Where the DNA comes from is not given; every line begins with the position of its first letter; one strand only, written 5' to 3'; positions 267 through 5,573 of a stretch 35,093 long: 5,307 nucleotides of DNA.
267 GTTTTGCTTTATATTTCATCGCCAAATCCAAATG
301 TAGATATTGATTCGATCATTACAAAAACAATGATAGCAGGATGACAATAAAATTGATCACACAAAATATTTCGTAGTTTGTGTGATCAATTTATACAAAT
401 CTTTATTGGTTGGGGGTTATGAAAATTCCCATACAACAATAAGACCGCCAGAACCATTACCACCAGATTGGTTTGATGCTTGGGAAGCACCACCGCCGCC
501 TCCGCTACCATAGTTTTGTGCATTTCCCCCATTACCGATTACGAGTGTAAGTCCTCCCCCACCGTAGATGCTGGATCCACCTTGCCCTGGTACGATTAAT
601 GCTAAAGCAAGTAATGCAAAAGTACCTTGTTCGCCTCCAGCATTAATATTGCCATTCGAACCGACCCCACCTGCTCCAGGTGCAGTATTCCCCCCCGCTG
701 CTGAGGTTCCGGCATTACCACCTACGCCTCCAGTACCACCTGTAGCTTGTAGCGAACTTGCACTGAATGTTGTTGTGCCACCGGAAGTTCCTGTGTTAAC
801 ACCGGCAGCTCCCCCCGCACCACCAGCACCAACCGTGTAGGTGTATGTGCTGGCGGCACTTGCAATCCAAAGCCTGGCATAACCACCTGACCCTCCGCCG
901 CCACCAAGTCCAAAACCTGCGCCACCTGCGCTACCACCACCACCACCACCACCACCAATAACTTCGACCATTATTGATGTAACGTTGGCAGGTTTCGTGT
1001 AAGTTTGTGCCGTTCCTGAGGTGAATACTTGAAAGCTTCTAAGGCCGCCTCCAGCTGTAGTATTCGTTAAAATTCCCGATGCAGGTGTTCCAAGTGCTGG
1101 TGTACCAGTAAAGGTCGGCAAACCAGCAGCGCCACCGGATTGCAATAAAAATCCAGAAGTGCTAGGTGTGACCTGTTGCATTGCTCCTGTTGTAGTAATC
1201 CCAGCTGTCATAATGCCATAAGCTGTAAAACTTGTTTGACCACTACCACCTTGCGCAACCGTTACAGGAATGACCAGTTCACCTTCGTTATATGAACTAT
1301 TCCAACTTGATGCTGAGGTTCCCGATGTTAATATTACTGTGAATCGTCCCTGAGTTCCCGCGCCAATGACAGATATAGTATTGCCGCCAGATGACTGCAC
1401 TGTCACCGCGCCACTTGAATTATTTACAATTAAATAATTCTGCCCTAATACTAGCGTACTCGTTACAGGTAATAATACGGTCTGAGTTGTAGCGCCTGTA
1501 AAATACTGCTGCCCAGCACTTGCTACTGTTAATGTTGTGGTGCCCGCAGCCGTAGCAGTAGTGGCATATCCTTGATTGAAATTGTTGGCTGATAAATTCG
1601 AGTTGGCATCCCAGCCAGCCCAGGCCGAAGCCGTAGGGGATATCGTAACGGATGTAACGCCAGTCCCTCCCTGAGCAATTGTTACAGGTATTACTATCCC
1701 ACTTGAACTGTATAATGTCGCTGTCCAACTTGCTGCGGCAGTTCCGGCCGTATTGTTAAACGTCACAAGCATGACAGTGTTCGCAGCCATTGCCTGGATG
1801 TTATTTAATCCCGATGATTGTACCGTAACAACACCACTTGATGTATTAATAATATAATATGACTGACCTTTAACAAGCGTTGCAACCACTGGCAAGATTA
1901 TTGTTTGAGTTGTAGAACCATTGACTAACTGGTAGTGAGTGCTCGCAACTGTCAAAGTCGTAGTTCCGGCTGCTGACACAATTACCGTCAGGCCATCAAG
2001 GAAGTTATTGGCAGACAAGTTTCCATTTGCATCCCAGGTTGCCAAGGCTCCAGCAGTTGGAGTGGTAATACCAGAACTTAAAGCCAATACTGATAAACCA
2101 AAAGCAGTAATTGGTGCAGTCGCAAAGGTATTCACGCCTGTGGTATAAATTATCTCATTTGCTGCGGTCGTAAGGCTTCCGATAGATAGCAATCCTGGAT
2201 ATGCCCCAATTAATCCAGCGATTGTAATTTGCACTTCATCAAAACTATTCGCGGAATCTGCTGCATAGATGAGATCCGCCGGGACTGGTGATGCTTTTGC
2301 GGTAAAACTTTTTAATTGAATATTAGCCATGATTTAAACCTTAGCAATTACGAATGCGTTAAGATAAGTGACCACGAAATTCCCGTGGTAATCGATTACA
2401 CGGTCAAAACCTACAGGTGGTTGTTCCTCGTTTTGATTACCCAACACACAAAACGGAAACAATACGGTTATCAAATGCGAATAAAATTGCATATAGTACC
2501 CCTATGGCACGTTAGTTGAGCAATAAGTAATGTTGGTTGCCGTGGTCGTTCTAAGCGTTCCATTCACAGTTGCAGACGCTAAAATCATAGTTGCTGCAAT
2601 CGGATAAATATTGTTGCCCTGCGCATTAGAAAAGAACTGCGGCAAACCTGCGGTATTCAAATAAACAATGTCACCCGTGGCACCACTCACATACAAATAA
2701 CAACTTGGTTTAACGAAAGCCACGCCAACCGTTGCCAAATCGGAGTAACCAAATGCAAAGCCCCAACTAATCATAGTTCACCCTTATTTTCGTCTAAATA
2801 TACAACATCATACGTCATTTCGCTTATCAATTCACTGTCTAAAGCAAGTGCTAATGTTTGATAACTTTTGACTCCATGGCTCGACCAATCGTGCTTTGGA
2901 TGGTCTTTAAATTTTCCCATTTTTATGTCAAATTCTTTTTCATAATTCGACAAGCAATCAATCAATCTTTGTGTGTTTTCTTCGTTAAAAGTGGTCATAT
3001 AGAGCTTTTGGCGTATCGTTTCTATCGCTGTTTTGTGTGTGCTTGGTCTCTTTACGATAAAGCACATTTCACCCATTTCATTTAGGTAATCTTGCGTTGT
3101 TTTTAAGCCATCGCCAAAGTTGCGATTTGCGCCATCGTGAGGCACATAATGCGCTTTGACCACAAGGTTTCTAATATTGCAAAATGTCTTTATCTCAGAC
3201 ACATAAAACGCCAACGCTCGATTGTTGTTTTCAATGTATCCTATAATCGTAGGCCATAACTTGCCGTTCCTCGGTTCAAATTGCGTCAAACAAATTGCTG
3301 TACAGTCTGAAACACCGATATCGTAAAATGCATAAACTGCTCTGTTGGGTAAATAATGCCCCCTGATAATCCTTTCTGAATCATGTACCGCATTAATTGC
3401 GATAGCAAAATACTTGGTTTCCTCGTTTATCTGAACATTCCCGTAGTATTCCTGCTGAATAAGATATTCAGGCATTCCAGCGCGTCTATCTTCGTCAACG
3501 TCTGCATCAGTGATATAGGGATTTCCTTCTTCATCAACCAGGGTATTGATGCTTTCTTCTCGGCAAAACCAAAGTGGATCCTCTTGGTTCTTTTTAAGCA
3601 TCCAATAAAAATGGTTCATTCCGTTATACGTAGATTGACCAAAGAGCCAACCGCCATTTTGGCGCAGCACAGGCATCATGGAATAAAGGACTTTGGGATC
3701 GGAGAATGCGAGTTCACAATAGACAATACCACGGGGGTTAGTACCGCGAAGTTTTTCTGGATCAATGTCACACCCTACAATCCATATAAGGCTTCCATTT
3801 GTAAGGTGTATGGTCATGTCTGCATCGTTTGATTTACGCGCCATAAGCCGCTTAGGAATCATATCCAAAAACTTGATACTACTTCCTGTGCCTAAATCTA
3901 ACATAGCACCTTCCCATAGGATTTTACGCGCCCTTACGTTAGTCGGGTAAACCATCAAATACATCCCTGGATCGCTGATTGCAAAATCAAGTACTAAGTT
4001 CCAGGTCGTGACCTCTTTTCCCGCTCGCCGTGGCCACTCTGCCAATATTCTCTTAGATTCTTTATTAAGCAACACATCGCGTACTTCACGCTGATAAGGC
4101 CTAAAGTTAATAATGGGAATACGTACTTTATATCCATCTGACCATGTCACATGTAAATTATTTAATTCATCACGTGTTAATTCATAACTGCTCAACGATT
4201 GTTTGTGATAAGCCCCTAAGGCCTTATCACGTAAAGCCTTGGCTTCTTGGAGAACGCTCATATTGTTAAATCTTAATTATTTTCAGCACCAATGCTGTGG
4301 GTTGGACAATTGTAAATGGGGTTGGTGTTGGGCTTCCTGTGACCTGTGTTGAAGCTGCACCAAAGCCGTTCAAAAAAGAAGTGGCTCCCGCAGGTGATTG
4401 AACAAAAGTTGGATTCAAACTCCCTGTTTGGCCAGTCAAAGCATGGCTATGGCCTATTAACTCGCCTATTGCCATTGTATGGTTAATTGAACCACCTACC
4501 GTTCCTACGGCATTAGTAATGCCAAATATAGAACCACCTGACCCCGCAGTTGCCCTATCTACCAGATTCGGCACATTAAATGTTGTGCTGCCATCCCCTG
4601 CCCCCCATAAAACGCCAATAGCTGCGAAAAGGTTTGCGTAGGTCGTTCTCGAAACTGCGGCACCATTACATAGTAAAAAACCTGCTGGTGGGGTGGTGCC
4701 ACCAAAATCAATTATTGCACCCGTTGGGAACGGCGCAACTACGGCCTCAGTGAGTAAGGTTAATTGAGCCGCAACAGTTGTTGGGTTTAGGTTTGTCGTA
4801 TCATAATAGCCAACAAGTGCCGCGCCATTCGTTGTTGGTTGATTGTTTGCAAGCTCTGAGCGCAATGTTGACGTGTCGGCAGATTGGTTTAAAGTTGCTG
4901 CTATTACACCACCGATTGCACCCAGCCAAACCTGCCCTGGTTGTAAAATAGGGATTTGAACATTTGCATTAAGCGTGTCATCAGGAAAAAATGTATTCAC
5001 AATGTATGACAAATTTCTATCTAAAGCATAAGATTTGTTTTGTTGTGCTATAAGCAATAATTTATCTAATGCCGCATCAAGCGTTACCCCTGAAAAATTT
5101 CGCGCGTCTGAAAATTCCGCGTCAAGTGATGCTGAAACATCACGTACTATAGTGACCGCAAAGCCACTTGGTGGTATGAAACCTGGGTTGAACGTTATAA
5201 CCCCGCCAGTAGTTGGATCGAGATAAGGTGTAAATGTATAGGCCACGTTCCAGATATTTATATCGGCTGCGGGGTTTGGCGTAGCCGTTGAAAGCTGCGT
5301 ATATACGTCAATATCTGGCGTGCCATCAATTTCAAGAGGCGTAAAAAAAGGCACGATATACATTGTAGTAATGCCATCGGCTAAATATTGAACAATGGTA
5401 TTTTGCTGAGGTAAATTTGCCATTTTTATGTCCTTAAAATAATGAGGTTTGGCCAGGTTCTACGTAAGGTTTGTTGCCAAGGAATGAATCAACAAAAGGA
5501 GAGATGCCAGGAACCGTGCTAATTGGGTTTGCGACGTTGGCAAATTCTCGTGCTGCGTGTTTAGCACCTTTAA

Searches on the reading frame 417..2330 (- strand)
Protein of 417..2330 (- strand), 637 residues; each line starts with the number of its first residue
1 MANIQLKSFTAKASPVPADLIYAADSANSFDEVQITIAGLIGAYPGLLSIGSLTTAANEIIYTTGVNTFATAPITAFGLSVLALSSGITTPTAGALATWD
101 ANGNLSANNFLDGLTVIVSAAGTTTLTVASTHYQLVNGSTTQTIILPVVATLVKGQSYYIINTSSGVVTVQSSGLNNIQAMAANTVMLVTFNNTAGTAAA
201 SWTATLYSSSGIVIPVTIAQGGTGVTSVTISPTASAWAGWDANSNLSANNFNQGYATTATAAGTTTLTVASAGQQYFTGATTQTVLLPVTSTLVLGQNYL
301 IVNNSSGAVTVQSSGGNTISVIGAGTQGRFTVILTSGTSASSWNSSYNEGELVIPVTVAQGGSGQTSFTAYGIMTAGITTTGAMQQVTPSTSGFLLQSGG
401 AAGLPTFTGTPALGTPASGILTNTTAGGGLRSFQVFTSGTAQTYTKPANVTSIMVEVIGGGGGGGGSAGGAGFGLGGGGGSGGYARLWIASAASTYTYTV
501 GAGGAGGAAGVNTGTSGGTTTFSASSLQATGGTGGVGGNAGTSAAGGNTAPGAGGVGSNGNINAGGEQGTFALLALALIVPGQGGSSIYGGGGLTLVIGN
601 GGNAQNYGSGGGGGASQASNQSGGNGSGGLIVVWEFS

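Call 38: search_protein_families(library=phrogs, proteins=[window:417-2330:-], max_evalue=0.001)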
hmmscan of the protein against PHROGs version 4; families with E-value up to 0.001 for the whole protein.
window:417-2330:- (637 aa): 2 families
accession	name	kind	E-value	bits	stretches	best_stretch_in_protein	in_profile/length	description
phrog_863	-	tail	3.6e-32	113.1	1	356-637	348-605/690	tail fiber assembly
phrog_21412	-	tail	6.6e-05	21.8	1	439-636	1264-1451/1452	tail fiber protein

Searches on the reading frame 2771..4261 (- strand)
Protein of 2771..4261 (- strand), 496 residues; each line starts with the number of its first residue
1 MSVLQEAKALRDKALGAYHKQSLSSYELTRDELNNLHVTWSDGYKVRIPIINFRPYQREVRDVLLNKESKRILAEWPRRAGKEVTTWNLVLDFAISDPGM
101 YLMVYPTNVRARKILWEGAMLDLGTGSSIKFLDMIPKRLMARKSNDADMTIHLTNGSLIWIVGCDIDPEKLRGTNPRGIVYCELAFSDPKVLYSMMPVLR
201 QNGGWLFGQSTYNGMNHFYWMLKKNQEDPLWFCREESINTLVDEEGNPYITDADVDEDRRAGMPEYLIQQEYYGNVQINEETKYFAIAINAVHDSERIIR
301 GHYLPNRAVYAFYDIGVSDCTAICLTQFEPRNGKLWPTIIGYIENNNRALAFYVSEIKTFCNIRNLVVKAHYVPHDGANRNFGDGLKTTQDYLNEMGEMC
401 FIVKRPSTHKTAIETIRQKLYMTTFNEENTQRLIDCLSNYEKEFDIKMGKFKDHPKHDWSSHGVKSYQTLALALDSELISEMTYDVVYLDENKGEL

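Call 38: search_protein_families(library=phrogs, proteins=[window:2771-4261:-], max_evalue=0.001)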
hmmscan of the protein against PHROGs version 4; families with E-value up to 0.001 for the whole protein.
window:2771-4261:- (496 aa): 2 families
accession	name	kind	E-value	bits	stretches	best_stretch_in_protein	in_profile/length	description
phrog_2472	-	unknown function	5e-20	73.1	1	277-475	112-309/324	-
phrog_7579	-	head and packaging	1.6e-08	35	1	67-283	15-220/239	terminase large subunit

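Call 102: search_protein_families(library=pfam, proteins=[window:2771-4261:-], max_evalue=0.001)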
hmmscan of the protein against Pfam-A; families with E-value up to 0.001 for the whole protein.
window:2771-4261:- (496 aa): 1 family
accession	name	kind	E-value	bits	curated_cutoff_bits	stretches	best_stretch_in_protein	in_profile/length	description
PF05876.18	GpA_ATPase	-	2.5e-05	24.5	25.6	1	54-115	12-73/247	Phage terminase large subunit gpA, ATPase domain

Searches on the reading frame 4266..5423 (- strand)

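Call 38: search_protein_families(library=phrogs, proteins=[window:4266-5423:-], max_evalue=0.001)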
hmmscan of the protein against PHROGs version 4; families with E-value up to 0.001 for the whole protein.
window:4266-5423:- (385 aa): 14 families
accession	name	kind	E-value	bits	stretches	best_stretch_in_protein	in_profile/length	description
phrog_9116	-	tail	8.7e-30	104.9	1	229-344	56-170/455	tail protein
phrog_19618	-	tail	2.3e-27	97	1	173-334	79-238/387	tail collar protein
phrog_25747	-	tail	7.3e-17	61.6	1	163-292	620-738/901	tail fiber protein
phrog_1858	-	tail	9.8e-17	61.2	1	115-296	66-204/1018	tail fiber protein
phrog_523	-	tail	1.4e-13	51.5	1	199-287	455-531/673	tail collar fiber protein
phrog_327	-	tail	2.9e-12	47.7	1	173-363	231-418/618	tail protein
phrog_31611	-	tail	2.6e-11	44.3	1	240-333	169-260/385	tail collar protein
phrog_38759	-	unknown function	1.5e-10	41.2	1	236-288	757-811/920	-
phrog_1800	-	tail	4.3e-07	30.2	1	210-352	369-496/545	tail collar fiber protein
phrog_2097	-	tail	5.8e-07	29.6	1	154-364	318-496/644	tail fiber protein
phrog_14307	-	unknown function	1.3e-06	29.1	1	230-286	46-92/137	-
phrog_6256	-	tail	1.7e-06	28.3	1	188-317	253-363/686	tail fiber protein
phrog_3100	-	tail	0.00012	23.5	1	213-270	199-256/382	tail fiber protein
phrog_295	-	tail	0.00049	20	1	182-269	552-631/794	tail fiber protein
